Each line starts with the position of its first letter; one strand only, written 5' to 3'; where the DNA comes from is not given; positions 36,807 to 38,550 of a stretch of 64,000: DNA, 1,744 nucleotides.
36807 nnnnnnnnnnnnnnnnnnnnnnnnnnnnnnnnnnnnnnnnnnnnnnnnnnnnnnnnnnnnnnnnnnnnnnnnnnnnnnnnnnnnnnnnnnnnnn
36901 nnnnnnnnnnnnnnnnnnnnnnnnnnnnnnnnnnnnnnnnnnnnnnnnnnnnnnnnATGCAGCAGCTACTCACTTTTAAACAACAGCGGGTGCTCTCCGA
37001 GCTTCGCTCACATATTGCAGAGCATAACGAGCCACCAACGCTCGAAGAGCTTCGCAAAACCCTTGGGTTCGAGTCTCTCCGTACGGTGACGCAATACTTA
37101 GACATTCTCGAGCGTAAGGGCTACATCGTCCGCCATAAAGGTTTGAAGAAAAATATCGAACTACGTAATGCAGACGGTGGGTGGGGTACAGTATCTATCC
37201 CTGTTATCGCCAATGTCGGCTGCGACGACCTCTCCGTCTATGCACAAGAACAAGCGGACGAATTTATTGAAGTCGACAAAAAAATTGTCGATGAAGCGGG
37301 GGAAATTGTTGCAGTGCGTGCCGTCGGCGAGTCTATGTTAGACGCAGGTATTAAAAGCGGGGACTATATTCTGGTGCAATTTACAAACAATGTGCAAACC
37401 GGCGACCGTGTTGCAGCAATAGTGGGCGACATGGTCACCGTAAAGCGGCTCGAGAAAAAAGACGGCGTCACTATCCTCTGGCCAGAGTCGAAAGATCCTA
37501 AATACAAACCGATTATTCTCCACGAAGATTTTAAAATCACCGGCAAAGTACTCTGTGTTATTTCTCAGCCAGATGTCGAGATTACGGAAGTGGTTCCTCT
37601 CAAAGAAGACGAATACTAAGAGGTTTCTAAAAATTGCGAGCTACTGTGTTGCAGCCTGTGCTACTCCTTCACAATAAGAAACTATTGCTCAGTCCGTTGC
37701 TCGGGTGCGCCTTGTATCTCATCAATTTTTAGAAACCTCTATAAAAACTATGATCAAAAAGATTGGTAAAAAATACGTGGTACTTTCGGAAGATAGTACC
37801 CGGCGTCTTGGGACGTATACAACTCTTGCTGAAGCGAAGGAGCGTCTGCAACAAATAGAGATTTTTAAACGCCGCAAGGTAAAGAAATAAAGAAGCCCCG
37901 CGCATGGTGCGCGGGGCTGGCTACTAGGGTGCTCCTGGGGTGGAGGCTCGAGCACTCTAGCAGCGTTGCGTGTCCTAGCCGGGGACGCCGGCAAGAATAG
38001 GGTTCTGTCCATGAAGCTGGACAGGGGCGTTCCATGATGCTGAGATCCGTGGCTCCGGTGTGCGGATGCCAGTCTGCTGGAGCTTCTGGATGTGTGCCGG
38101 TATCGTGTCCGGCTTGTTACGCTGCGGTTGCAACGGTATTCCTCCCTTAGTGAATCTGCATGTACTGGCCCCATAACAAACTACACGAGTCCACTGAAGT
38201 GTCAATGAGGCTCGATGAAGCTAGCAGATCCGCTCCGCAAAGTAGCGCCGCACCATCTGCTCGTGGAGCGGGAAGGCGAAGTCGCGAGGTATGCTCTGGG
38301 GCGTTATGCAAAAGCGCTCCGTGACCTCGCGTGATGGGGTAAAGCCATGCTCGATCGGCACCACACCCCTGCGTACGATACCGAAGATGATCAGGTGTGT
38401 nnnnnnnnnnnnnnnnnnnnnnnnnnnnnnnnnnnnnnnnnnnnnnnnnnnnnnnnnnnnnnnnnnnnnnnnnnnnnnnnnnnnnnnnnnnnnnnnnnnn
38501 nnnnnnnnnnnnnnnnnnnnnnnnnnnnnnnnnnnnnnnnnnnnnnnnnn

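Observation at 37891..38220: GC-rich, hairpin-dense 330-nt non-coding region between convergent genes (candidate ncRNA or structured 3' UTR)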

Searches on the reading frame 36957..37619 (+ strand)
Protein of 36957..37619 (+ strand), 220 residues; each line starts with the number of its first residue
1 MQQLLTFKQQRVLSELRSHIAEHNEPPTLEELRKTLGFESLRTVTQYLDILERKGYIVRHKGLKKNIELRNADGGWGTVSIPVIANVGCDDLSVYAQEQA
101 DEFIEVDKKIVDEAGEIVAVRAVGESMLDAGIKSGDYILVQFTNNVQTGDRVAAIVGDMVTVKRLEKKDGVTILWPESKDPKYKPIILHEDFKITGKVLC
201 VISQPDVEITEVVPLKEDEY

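Call 30: find_homologous_proteins(query=window:36957-37619:+, max_evalue=1e-10)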
Query window:36957-37619:+ (220 aa): 689 proteins with E <= 1e-10 among 1095 candidates; the best 120 are listed.
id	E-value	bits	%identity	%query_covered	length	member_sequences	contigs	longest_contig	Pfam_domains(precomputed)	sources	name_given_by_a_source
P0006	4.6e-134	462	95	100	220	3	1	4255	PF00717.29,PF01726.23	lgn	-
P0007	1.5e-127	441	91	100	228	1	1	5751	PF00717.29,PF01726.23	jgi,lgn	-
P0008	2.5e-124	431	89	100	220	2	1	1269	PF00717.29,PF01726.23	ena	-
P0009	1.4e-109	382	78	100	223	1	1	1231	PF00717.29,PF01726.23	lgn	-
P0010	5.2e-107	374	78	99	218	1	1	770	PF00717.29,PF01726.23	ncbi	-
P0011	1.0e-106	373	78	100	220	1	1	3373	PF00717.29,PF01726.23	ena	-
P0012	9.2e-106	370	76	100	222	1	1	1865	PF00717.29,PF01726.23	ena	-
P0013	1.0e-105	370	76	100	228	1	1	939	PF00717.29,PF01726.23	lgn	-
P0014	1.2e-105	370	76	100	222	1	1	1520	PF00717.29,PF01726.23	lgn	-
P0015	1.5e-105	369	77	99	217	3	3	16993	PF00717.29,PF01726.23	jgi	jgi:repressor LexA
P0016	2.0e-105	369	75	100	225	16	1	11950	PF00717.29,PF01726.23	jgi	-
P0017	2.7e-105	368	76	99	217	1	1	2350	PF00717.29,PF01726.23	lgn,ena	-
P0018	3.4e-105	368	77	99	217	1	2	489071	PF00717.29,PF01726.23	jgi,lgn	jgi:repressor LexA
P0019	3.7e-105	368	78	100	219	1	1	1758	PF00717.29,PF01726.23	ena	-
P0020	1.6e-104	366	76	97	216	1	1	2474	PF00717.29,PF01726.23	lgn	-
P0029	1.8e-103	363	76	100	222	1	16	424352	PF00717.29,PF01726.23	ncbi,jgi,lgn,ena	-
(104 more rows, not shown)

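Call 31: find_encoding_contigs(protein=P0006, flank=5000, max_places=4)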
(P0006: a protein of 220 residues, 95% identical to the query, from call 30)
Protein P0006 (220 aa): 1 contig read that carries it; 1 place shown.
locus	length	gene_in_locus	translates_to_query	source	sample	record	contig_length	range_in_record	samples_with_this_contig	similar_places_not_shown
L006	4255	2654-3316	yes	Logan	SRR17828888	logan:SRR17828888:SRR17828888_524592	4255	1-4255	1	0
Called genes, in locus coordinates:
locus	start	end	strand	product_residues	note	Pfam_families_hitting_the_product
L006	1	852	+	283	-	?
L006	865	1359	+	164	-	-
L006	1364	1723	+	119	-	-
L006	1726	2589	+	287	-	PF09864:MliC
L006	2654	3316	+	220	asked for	PF01726:LexA_DNA_bind, PF00717:Peptidase_S24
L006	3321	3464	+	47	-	-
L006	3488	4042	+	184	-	PF07690:MFS_1, PF05977:MFS_3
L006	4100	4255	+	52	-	?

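Call 32: find_encoding_contigs(protein=P0007, flank=5000, max_places=4)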
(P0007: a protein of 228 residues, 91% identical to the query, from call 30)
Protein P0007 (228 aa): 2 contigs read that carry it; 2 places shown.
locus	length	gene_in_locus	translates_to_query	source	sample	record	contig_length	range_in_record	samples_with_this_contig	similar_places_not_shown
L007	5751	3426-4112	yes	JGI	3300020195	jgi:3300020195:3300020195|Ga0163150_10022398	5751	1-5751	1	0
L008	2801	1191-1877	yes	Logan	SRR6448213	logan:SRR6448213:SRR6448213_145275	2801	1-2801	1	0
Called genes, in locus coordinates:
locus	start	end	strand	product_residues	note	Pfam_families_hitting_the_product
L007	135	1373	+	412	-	PF02812:ELFV_dehydrog_N, PF00208:ELFV_dehydrog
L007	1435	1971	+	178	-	-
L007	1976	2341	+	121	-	PF07681:DoxX (weak)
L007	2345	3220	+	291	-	PF09864:MliC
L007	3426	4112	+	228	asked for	PF01726:LexA_DNA_bind, PF00717:Peptidase_S24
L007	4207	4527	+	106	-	PF06305:LapA_dom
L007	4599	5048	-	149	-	-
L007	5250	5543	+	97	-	PF08922:DUF1905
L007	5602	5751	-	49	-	?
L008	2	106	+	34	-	?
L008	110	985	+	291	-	PF09864:MliC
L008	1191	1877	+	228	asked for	PF01726:LexA_DNA_bind, PF00717:Peptidase_S24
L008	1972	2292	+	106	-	PF06305:LapA_dom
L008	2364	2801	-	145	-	?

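Call 57: find_encoding_contigs(protein=P0029, flank=10000, max_places=10)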
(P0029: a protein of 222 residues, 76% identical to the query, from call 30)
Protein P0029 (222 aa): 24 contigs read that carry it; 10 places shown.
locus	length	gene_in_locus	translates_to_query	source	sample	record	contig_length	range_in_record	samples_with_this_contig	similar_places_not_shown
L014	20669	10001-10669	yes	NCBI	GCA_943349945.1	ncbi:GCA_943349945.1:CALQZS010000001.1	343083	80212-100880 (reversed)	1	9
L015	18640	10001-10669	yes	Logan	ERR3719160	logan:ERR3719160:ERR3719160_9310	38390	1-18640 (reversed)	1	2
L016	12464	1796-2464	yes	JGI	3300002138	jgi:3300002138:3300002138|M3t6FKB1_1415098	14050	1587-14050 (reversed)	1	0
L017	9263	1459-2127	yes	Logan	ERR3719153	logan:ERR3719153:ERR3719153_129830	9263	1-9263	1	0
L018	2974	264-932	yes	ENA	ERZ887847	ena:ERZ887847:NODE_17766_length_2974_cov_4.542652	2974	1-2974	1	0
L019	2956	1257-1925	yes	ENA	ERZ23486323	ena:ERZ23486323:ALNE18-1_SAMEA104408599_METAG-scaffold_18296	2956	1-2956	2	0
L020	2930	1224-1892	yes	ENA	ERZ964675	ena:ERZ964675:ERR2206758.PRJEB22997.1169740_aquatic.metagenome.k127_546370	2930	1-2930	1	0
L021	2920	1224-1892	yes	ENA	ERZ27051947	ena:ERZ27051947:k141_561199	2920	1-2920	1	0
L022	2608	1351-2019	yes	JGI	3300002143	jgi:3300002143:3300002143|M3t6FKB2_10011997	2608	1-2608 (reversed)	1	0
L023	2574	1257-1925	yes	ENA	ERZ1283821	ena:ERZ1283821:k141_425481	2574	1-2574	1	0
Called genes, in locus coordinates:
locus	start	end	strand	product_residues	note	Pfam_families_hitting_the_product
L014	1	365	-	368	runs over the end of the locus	PF07907:YibE_F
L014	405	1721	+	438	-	PF03572:Peptidase_S41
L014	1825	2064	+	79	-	-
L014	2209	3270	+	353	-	PF07676:PD40 (faint), PF26550:Tricorn_2nd (faint)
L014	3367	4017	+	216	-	-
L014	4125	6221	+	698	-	PF07705:CARDB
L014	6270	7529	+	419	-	PF00270:DEAD, PF04851:ResIII (weak), PF00271:Helicase_C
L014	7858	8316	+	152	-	-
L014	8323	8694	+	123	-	-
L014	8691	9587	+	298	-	PF00413:Peptidase_M10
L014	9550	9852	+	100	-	-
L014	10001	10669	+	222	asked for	PF01726:LexA_DNA_bind, PF00717:Peptidase_S24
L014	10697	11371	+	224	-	PF02698:DUF218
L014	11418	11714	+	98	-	-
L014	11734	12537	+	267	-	PF05055:DUF677 (weak)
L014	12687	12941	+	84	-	PF00076:RRM_1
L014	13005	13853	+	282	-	PF00730:HhH-GPD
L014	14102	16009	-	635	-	PF00753:Lactamase_B, PF23023:Anti-Pycsar_Apyc1 (faint), PF12706:Lactamase_B_2, PF22505:RNase_J_b_CASP, PF17770:RNase_J_C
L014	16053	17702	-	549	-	PF00496:SBP_bac_5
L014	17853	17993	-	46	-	-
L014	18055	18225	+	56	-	-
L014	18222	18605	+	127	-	PF00166:Cpn10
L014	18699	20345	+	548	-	PF00118:Cpn60_TCP1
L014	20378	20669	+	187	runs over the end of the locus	PF04011:LemA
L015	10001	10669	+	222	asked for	PF01726:LexA_DNA_bind, PF00717:Peptidase_S24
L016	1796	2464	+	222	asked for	PF01726:LexA_DNA_bind, PF00717:Peptidase_S24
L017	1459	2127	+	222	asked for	PF01726:LexA_DNA_bind, PF00717:Peptidase_S24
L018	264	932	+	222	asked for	PF01726:LexA_DNA_bind, PF00717:Peptidase_S24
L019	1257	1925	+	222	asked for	PF01726:LexA_DNA_bind, PF00717:Peptidase_S24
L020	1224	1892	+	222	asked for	PF01726:LexA_DNA_bind, PF00717:Peptidase_S24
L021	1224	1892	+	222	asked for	PF01726:LexA_DNA_bind, PF00717:Peptidase_S24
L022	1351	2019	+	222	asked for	PF01726:LexA_DNA_bind, PF00717:Peptidase_S24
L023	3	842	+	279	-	?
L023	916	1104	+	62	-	-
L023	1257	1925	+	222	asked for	PF01726:LexA_DNA_bind, PF00717:Peptidase_S24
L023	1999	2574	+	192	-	?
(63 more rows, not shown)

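Call 70: find_encoding_contigs(protein=P0011, flank=6000, max_places=6)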
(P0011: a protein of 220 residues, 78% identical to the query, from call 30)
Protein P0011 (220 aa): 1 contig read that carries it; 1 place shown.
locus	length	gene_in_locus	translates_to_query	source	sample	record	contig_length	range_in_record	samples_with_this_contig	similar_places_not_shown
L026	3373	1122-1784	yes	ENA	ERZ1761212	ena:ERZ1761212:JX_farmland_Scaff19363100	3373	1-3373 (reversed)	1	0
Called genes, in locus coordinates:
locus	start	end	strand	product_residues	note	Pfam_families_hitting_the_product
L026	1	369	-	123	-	?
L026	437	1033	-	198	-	PF13532:2OG-FeII_Oxy_2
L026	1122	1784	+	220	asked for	PF01726:LexA_DNA_bind, PF00717:Peptidase_S24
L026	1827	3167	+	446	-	PF00226:DnaJ (weak), PF03572:Peptidase_S41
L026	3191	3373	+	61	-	?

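Call 71: find_encoding_contigs(protein=P0015, flank=8000, max_places=6)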
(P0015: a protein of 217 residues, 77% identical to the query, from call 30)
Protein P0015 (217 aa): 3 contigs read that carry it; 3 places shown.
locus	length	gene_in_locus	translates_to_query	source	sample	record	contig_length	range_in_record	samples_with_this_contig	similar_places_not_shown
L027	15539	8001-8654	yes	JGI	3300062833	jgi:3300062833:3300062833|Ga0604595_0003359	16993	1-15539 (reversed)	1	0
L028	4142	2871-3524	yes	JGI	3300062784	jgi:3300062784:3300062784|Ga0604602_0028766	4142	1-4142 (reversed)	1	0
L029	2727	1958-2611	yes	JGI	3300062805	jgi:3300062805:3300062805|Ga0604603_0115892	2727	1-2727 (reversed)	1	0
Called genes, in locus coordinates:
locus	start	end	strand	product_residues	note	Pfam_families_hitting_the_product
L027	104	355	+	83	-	PF13376:OmdA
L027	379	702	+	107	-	PF01906:YbjQ_1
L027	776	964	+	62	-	-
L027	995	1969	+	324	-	PF01699:Na_Ca_ex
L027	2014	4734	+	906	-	PF00690:Cation_ATPase_N, PF00122:E1-E2_ATPase, PF00702:Hydrolase, PF13246:Cation_ATPase, PF00689:Cation_ATPase_C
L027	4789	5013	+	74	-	-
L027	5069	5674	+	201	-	PF04203:Sortase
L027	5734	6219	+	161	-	-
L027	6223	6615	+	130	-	-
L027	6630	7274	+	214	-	-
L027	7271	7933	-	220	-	PF13532:2OG-FeII_Oxy_2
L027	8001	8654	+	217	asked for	PF01726:LexA_DNA_bind, PF00717:Peptidase_S24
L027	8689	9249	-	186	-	-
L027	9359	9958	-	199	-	PF07352:Phage_Mu_Gam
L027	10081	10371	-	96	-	-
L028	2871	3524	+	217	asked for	PF01726:LexA_DNA_bind, PF00717:Peptidase_S24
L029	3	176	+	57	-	?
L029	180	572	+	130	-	-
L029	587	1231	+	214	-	-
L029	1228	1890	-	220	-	PF13532:2OG-FeII_Oxy_2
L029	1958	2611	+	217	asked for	PF01726:LexA_DNA_bind, PF00717:Peptidase_S24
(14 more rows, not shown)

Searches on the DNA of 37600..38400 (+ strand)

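Call 4: search_rna_families(source=window, start=37600, end=38400, threshold=evalue, max_evalue=10, show_alignments=3)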
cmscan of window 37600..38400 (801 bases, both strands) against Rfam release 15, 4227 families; matches with E-value up to 10: 9.
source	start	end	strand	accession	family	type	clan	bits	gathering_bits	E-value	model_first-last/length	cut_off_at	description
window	37890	37960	-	RF00512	Leu_leader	Cis-reg; leader;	-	22.1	50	0.049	1-148/148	no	Leucine operon leader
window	37884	37918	+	RF02657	sot2652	Gene; sRNA;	-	18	61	0.16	125-160/187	no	Sense overlapping transcript RNA 2652 (sot)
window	37881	37916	-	RF02401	ClpQY_promoter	Cis-reg;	-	16.6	42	0.54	1-34/57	no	ClpQY promoter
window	37880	37951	-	RF00519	suhB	Gene; sRNA;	CL00108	16.5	41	1.1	1-77/77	no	Makes More Granules Regulator RNA (mmgR)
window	37889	37999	-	RF02232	sX13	Gene; sRNA;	-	16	50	1.9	1-115/115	no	Xanthomonadaceae sRNA sX13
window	37801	37922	+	RF00512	Leu_leader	Cis-reg; leader;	-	15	50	3.4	1-148/148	no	Leucine operon leader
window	37916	37967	-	RF04201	MIR7510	Gene; miRNA;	-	15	93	9.2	1-79/79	no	MIR7510 microRNA precursor family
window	37888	37948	-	RF02278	Betaproteobacteria_toxic_sRNA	Gene; sRNA;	-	14.3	50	5.5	1-64/64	no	Betaproteobacteria toxic small RNA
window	37896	37937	+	RF02401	ClpQY_promoter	Cis-reg;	-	13.6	42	2.9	1-57/57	no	ClpQY promoter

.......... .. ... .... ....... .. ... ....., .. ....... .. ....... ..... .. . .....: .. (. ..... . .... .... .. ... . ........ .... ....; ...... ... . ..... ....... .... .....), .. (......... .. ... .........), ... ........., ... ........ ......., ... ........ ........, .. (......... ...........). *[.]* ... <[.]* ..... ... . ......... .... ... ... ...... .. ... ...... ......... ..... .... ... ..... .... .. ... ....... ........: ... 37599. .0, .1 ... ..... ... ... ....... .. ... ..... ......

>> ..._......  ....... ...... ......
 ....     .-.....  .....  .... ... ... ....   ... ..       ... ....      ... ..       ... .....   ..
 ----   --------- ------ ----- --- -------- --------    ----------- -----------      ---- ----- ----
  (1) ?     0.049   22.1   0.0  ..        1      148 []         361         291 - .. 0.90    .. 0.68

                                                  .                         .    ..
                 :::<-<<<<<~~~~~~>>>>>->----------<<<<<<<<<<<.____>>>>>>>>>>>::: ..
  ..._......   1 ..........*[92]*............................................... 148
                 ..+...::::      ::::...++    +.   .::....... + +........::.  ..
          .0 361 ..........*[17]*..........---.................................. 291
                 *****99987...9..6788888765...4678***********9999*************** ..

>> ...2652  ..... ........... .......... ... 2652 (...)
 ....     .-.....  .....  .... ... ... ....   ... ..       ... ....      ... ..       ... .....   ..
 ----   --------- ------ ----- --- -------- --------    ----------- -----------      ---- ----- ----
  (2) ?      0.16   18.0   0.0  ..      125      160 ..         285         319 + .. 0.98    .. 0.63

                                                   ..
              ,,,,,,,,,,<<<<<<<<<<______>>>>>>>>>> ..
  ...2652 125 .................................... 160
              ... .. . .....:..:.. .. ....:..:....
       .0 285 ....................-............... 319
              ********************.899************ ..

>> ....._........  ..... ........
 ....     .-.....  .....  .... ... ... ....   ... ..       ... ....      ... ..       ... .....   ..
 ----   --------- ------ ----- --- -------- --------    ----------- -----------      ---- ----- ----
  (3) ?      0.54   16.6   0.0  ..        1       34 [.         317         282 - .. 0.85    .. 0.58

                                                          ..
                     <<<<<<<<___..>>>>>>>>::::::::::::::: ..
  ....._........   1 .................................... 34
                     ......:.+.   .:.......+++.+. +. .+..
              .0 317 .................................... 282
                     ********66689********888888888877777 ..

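Call 14: search_dna_similar(query=window:37700-38300:+, collection=phages, mode=distant)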
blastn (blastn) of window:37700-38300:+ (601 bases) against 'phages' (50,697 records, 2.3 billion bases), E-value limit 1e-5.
No match.

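Call 54: search_rna_families(source=window, start=37885, end=38225, threshold=evalue, max_evalue=10)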
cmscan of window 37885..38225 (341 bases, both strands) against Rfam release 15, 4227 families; matches with E-value up to 10: 9.
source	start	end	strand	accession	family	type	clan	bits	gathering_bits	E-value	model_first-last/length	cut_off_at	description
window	37890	37960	-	RF00512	Leu_leader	Cis-reg; leader;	-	22.1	50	0.021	1-148/148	no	Leucine operon leader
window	37889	37916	-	RF02401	ClpQY_promoter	Cis-reg;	-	20.6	42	0.023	1-26/57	no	ClpQY promoter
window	37885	37946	+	RF02657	sot2652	Gene; sRNA;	-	19.2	61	0.033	126-187/187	5'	Sense overlapping transcript RNA 2652 (sot)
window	37887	37962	-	RF02399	NsiR1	Gene; sRNA;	-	17.1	39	0.52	1-60/60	no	Nitrogen stress-induced RNA 1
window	37887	37954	-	RF02837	anti-hemB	Gene; sRNA;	-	16.3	49.5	0.2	1-81/81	no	Burkholderia RNA 7 (anti-hemB)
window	37889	37999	-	RF02232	sX13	Gene; sRNA;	-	16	50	0.81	1-115/115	no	Xanthomonadaceae sRNA sX13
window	37885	37922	+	RF00512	Leu_leader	Cis-reg; leader;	-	15.5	50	1.1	110-148/148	5'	Leucine operon leader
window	37888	37948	-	RF02278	Betaproteobacteria_toxic_sRNA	Gene; sRNA;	-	14.3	50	2.4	1-64/64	no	Betaproteobacteria toxic small RNA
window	37885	37918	+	RF01393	isrJ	Gene; sRNA;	-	13.4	37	6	40-75/75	5'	isrJ Hfq binding RNA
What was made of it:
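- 37894..37918 (-): Intrinsic terminator hairpin: 11-bp stem (9 G-C) and 3-nt loop, followed on the minus strand by UCUUUAUUUC (37893-37884). All weak Rfam hits include it (calls 4, 54).
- On Any Rfam 15 family (4227 covariance models): At E ≤ 10 the hits score 13-22 bits against cut-offs of 37-93, and all map to the 3'-terminal hairpin/terminator part, 37880-37999 (calls 4, 54).
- Closest known: Bacterial RNase P RNA, type A. Different: No RNase P covariance-model hit appears even at E ≤ 10 on 341 nt (calls 4, 54).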

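Call 56: search_dna_similar(query=window:37885-38225:-, collection=plasmids, mode=distant, max_evalue=0.01)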
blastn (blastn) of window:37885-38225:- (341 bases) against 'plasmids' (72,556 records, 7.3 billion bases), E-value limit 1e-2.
No match.
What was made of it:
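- Tried and rejected: blastn against phages and plasmids: nothing (calls 14, 56).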
